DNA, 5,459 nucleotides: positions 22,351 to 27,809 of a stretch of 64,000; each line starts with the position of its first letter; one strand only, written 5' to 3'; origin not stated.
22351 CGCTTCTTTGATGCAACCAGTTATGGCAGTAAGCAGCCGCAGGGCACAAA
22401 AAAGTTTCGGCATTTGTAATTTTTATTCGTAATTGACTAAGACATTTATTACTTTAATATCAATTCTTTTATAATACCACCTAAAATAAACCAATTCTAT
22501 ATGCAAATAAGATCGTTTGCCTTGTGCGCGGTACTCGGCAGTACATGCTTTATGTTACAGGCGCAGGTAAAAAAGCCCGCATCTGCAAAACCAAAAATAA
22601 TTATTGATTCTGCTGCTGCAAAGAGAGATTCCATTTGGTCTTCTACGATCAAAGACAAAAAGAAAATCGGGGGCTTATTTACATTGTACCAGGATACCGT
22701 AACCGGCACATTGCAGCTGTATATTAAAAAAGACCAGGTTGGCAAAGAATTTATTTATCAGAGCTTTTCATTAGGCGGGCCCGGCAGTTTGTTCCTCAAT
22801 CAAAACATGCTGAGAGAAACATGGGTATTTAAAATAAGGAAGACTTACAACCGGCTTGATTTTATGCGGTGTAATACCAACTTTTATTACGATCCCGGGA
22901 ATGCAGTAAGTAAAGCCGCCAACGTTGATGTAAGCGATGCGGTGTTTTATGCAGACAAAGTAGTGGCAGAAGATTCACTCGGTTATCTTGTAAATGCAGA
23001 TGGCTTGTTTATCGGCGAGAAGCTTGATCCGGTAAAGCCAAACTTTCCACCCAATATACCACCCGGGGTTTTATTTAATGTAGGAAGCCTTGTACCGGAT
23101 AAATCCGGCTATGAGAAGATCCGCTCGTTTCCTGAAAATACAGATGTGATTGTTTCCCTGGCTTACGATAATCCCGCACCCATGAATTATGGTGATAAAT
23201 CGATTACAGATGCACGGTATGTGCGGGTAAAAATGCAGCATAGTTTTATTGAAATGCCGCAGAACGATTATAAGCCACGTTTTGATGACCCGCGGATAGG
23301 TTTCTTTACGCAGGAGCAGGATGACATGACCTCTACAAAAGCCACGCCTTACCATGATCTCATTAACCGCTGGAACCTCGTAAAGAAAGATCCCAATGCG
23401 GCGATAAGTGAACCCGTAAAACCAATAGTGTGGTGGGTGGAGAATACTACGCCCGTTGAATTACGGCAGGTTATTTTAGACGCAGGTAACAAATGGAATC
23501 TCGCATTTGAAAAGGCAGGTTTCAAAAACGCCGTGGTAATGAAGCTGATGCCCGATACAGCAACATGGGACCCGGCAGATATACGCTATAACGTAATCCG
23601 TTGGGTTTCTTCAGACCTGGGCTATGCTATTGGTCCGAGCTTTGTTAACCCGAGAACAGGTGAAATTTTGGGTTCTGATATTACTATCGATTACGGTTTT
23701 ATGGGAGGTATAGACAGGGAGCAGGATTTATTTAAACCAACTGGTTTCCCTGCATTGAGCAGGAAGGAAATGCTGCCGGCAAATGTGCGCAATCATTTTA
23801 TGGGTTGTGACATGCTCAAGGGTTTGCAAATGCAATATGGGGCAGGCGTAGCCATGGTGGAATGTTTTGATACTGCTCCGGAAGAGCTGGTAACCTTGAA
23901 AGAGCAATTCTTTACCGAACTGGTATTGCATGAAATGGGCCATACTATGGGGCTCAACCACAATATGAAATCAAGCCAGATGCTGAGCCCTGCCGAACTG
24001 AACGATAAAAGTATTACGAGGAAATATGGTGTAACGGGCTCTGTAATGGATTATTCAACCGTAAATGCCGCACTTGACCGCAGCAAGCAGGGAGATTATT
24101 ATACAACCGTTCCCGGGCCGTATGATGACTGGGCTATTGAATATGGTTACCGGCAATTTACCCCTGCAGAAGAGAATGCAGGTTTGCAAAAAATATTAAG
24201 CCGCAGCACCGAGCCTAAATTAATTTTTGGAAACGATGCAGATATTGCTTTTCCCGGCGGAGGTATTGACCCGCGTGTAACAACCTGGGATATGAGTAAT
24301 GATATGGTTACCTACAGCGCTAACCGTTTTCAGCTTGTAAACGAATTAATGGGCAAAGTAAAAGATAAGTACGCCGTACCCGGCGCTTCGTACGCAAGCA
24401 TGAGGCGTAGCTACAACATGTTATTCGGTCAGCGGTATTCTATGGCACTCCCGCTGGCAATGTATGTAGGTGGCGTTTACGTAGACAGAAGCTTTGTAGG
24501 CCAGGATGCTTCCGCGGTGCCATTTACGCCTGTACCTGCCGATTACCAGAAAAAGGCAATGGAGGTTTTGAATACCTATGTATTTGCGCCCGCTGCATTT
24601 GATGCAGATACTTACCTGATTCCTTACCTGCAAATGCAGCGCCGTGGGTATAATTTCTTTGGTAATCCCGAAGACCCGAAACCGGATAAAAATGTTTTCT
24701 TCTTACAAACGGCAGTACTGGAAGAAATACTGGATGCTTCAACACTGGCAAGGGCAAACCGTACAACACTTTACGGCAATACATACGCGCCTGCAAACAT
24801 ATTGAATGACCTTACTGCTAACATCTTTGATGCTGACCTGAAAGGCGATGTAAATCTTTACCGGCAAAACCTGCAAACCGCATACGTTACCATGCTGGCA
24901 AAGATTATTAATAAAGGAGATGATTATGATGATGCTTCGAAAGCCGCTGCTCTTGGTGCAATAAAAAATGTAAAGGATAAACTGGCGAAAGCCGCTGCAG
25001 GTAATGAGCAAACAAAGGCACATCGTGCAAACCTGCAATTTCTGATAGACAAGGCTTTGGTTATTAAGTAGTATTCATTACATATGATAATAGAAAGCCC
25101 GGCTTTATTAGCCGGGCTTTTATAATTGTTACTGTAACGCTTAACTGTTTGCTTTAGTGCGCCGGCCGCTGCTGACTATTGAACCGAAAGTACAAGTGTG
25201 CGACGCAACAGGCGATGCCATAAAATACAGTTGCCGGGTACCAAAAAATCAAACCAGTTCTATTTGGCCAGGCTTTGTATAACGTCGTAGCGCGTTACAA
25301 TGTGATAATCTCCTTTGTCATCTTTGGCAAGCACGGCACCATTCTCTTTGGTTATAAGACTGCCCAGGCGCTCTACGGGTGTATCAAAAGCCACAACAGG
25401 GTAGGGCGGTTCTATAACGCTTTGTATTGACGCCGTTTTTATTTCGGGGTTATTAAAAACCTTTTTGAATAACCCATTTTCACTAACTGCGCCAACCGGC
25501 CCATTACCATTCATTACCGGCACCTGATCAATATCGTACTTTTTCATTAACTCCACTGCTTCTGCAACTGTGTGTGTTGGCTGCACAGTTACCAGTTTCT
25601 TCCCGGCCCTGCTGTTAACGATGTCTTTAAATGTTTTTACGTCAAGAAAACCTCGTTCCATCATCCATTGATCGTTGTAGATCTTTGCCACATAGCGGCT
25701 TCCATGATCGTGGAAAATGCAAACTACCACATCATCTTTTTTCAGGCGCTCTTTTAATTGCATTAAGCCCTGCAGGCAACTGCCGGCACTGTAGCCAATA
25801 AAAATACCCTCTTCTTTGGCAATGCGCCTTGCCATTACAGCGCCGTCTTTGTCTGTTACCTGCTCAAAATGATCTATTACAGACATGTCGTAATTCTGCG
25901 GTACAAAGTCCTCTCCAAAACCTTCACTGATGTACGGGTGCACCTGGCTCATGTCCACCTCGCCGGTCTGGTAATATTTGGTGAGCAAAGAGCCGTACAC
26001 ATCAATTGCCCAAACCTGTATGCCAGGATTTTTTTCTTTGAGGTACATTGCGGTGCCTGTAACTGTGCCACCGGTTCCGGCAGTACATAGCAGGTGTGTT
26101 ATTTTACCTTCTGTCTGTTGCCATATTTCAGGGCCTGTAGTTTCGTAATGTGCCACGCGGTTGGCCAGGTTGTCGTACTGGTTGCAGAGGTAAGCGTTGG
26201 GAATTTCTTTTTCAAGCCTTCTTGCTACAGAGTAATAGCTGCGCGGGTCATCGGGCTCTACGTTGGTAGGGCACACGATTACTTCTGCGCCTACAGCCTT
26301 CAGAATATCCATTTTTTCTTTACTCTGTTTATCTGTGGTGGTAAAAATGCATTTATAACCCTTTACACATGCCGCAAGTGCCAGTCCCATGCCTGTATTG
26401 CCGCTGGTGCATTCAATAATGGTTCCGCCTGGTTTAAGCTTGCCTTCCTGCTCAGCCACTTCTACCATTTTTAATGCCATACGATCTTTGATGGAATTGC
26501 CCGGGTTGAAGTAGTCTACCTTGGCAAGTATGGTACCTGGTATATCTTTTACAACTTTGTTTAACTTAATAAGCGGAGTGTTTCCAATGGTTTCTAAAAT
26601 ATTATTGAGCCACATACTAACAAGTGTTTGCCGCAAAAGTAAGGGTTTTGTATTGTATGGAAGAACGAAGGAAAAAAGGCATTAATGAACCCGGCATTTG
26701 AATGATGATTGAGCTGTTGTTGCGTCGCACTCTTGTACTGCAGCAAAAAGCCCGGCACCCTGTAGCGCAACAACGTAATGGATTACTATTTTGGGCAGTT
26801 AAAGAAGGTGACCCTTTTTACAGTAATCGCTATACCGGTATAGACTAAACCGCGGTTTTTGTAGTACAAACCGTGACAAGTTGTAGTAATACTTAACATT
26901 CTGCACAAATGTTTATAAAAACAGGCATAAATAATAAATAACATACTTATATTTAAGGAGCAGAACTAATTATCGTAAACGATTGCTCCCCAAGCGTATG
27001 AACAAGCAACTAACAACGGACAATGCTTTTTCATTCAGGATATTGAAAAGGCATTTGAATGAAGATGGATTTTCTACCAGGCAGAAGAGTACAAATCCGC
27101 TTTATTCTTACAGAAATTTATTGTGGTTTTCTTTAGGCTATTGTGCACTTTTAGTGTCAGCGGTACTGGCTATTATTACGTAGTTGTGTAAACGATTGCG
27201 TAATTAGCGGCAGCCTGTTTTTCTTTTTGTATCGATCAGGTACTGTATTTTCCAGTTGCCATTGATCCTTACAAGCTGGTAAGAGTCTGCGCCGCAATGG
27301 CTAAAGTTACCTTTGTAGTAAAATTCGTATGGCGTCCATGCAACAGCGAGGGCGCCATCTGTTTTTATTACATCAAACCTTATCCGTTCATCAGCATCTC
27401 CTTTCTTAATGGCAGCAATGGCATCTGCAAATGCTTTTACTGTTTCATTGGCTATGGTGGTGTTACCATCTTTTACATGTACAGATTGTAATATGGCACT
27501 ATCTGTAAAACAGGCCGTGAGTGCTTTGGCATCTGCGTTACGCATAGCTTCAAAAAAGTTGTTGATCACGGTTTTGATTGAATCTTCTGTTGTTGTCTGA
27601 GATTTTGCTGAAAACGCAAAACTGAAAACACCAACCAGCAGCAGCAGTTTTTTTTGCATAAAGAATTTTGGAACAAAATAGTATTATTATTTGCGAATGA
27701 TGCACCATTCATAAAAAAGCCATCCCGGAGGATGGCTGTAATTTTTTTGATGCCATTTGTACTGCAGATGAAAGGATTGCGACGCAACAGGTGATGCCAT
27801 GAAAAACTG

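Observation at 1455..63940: Very dense family of 60-100 bp interspersed intergenic repeats with an asymmetric 19-nt core (at least 27 copies in 64 kb)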

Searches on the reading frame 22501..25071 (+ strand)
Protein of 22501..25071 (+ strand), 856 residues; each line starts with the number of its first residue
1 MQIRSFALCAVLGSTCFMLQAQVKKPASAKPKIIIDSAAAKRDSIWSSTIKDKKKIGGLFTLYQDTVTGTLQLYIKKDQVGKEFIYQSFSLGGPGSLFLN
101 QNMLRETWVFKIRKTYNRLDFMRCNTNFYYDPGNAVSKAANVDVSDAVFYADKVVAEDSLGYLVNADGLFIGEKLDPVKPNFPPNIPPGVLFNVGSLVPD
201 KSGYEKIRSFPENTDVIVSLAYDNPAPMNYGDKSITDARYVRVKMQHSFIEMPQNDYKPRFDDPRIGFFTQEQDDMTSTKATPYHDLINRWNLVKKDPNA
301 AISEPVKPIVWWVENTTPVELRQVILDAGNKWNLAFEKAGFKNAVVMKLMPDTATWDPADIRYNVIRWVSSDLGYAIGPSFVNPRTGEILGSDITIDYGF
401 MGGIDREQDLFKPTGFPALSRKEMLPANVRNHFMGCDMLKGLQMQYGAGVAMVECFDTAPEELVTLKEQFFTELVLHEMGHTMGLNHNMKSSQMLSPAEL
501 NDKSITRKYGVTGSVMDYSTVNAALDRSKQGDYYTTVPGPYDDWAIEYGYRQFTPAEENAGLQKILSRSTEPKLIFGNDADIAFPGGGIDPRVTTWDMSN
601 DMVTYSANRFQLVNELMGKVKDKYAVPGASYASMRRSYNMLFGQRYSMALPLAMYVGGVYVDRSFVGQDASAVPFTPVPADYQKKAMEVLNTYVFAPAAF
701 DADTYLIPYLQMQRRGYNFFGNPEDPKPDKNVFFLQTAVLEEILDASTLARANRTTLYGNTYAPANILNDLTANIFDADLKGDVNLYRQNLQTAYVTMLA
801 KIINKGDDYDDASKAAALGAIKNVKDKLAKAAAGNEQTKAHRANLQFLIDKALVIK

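Call 76: search_protein_families(library=pfam, proteins=[window:22501-25071:+], max_evalue=0.00001)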
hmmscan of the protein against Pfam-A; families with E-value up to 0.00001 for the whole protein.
window:22501-25071:+ (856 aa): 2 families
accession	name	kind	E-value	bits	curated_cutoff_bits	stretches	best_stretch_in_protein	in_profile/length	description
PF16313.11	DUF4953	-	6.4e-75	252.7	24.2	1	466-778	8-312/316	Met-zincin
PF17148.9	DUF5117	-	6.7e-20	72.1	27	1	134-296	36-189/189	Domain of unknown function (DUF5117)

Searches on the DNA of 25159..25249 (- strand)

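Call 80: search_dna_similar(query=window:25159-25249:-, collection=plasmids, mode=distant, max_evalue=0.001, max_rows=15)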
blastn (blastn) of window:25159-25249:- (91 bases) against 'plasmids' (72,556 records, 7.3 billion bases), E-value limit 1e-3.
No match.

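Call 81: search_dna_similar(query=window:25159-25249:-, collection=phages, mode=distant, max_evalue=0.001, max_rows=15)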
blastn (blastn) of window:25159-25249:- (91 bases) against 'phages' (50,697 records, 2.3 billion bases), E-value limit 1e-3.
No match.
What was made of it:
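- Tried and rejected: No match (calls 80, 81).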

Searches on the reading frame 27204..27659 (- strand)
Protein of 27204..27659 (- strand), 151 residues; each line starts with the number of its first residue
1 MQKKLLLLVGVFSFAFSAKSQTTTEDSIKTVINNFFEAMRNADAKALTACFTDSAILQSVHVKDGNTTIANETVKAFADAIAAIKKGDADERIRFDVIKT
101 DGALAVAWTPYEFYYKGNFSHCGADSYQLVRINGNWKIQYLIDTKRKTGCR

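Call 76: search_protein_families(library=pfam, proteins=[window:27204-27659:-], max_evalue=0.00001)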
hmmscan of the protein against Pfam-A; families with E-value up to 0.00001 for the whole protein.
window:27204-27659:- (151 aa): 1 family
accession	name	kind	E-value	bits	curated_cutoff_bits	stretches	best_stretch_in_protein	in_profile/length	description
PF12893.14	Lumazine_bd_2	-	8.5e-07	30.2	22.1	1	25-138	3-110/116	Putative lumazine-binding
